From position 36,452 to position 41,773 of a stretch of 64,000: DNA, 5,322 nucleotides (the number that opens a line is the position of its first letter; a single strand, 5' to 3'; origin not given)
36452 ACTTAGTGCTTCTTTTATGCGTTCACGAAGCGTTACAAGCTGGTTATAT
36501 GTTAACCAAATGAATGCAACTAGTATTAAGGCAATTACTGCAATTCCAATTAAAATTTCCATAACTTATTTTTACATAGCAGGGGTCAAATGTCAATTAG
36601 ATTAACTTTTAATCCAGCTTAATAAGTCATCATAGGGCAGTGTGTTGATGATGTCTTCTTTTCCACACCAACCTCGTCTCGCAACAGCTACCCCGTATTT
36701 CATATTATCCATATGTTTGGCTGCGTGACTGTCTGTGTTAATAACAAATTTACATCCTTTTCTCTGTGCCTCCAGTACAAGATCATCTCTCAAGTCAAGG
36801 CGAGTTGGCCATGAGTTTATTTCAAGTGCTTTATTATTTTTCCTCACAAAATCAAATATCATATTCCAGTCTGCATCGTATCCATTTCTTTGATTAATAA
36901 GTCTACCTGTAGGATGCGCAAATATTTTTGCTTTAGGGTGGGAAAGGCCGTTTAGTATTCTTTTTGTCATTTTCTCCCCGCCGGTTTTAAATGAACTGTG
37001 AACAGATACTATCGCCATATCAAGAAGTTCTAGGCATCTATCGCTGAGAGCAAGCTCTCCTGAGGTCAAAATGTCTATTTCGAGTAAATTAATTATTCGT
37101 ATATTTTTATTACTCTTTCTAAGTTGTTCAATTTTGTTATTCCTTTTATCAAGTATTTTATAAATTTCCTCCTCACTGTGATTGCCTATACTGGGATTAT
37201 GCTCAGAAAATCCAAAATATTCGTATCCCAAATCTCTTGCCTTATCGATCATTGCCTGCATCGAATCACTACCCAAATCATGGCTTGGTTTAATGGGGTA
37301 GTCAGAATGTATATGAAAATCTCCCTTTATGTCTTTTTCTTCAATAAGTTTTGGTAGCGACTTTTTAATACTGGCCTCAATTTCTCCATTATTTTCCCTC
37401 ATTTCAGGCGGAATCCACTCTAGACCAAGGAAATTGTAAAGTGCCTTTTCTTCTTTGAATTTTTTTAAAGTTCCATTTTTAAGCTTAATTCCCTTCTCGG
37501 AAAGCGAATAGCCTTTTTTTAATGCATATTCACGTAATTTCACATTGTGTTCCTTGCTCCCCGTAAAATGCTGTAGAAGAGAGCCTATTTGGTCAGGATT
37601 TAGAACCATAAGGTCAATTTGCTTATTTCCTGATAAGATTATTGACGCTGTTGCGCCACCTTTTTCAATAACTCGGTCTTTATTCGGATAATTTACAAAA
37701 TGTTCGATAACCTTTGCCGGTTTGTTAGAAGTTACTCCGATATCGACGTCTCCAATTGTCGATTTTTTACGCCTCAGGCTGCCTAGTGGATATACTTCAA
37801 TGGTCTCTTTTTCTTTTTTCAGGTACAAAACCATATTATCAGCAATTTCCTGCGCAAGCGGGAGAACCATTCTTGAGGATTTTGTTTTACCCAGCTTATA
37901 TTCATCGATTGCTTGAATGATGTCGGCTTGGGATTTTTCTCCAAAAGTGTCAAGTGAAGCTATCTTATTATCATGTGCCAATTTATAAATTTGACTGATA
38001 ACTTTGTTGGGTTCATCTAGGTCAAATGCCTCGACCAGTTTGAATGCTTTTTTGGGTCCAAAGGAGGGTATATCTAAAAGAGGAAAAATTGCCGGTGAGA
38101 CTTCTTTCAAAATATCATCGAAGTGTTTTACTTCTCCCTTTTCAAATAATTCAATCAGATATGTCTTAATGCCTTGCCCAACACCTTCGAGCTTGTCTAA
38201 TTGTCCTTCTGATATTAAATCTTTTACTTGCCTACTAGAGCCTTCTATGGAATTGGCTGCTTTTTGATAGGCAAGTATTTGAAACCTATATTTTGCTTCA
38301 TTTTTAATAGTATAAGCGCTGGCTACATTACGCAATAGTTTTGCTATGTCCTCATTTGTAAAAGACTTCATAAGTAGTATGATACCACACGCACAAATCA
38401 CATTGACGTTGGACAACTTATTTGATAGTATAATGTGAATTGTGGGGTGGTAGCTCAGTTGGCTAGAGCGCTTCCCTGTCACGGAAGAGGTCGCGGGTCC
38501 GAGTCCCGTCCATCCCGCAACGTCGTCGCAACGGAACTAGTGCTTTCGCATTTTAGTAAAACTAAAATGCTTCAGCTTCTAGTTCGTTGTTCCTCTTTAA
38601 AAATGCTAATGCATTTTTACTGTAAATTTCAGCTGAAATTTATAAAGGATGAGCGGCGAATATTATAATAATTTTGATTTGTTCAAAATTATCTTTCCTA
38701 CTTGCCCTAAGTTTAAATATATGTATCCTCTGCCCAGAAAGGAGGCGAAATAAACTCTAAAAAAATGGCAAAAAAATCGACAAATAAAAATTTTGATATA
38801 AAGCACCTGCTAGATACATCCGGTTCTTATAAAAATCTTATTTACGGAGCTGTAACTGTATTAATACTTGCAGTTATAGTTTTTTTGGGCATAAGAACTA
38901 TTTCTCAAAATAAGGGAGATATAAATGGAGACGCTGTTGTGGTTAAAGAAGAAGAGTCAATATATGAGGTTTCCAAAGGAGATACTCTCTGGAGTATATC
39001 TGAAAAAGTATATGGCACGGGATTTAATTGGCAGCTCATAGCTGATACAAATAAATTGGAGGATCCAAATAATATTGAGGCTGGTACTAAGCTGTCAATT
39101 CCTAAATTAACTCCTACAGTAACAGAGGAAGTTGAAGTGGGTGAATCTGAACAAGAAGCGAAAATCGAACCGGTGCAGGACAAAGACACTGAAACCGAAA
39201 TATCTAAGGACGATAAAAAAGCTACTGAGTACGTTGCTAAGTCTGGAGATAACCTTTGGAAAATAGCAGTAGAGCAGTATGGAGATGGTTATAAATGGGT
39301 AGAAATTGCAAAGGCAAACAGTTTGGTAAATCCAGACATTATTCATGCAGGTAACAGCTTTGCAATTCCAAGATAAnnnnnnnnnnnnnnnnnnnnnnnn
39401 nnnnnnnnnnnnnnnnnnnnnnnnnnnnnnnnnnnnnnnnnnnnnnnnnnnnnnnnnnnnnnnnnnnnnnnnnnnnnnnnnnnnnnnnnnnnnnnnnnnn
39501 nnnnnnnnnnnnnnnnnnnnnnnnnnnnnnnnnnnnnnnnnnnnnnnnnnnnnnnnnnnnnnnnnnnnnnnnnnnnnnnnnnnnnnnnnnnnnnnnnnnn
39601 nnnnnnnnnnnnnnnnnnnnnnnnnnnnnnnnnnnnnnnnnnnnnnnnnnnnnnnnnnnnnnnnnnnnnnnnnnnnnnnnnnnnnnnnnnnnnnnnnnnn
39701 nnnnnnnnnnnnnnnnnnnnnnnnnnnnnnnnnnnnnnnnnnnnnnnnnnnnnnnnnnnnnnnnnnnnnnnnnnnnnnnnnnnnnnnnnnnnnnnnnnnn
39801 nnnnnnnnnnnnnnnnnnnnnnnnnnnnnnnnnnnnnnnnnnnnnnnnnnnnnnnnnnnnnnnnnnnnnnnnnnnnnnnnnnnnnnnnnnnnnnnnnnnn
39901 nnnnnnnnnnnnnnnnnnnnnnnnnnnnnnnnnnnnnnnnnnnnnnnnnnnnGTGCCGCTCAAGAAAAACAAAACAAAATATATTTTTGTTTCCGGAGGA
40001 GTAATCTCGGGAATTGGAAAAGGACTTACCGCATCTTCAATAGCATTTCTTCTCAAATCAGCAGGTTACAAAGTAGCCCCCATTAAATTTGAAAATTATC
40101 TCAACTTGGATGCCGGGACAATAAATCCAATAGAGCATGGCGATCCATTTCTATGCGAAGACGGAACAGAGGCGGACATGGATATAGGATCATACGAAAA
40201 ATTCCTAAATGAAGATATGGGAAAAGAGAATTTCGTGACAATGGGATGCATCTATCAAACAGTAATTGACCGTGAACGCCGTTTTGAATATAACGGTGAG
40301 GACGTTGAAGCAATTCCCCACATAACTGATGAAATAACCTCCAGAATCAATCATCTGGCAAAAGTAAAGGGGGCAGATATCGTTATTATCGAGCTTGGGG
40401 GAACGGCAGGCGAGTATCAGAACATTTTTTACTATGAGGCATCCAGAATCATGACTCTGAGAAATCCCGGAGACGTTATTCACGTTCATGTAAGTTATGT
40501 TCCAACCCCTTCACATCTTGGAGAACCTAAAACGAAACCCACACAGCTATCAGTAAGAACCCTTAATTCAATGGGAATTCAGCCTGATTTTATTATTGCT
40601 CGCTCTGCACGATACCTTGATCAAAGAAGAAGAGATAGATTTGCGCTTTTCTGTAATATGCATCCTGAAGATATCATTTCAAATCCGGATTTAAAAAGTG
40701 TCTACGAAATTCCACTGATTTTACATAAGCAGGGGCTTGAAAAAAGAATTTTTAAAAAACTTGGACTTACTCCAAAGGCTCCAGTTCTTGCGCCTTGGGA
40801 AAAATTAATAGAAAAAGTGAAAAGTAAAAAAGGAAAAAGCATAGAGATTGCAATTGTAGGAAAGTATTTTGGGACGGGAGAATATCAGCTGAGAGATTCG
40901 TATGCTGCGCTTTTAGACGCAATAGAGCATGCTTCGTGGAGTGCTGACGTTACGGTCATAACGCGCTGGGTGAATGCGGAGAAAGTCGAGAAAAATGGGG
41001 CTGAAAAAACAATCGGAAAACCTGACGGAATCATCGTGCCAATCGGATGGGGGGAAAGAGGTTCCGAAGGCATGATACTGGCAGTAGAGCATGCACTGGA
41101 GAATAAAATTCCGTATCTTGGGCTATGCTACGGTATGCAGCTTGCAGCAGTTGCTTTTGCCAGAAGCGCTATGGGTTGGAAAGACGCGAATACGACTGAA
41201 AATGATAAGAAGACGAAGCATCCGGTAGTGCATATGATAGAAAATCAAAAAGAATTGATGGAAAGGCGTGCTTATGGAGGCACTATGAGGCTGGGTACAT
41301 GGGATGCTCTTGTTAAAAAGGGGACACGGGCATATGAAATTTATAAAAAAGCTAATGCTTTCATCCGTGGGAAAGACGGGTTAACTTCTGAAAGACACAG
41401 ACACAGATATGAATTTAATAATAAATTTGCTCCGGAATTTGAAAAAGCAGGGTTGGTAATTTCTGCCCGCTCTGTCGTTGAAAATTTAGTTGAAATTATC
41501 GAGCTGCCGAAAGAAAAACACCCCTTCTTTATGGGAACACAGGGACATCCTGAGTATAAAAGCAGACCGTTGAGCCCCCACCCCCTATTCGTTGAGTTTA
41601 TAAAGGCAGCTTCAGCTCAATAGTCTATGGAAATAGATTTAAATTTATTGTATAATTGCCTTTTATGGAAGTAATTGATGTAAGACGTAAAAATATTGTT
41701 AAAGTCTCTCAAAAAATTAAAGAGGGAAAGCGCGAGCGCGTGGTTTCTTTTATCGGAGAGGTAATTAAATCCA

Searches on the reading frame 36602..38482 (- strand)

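Call 54: search_protein_families(library=pfam, proteins=[window:36602-38482:-], max_evalue=1e-8)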
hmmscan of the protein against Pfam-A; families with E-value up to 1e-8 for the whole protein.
window:36602-38482:- (626 aa): 2 families
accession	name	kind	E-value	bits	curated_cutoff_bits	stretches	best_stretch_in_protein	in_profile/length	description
PF14791.11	DNA_pol_B_thumb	-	2.3e-23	82.3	25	1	303-363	2-63/63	DNA polymerase beta thumb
PF14716.13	HHH_8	-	6.2e-12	46.2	30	1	42-117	2-72/73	Helix-hairpin-helix domain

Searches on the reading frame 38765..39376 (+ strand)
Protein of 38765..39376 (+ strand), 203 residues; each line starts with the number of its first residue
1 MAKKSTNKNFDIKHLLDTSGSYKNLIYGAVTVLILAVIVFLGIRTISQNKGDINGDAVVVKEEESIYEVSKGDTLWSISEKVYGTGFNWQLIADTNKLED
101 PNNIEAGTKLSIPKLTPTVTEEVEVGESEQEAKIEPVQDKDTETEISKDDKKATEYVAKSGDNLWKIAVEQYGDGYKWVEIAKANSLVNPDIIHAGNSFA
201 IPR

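Call 54: search_protein_families(library=pfam, proteins=[window:38765-39376:+], max_evalue=1e-8)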
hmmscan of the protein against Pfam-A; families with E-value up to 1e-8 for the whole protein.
window:38765-39376:+ (203 aa): 2 families
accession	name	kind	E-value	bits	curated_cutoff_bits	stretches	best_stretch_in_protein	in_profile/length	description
PF01476.26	LysM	-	1.9e-21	76.2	20.9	1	67-113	1-43/43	LysM domain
PF23457.1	LysM2_NFP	-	2.1e-10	41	36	0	67-113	8-54/56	NFP LysM2 domain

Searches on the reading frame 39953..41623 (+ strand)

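Call 54: search_protein_families(library=pfam, proteins=[window:39953-41623:+], max_evalue=1e-8)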
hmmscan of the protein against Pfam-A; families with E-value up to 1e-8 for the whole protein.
window:39953-41623:+ (556 aa): 2 families
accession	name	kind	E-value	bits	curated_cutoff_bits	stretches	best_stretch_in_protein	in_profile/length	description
PF06418.20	CTP_synth_N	-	3.2e-96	322.2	26.1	1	9-272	1-265/265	CTP synthase N-terminus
PF00117.34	GATase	-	4.1e-30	105.3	22.8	1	313-551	2-189/190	Glutamine amidotransferase class-I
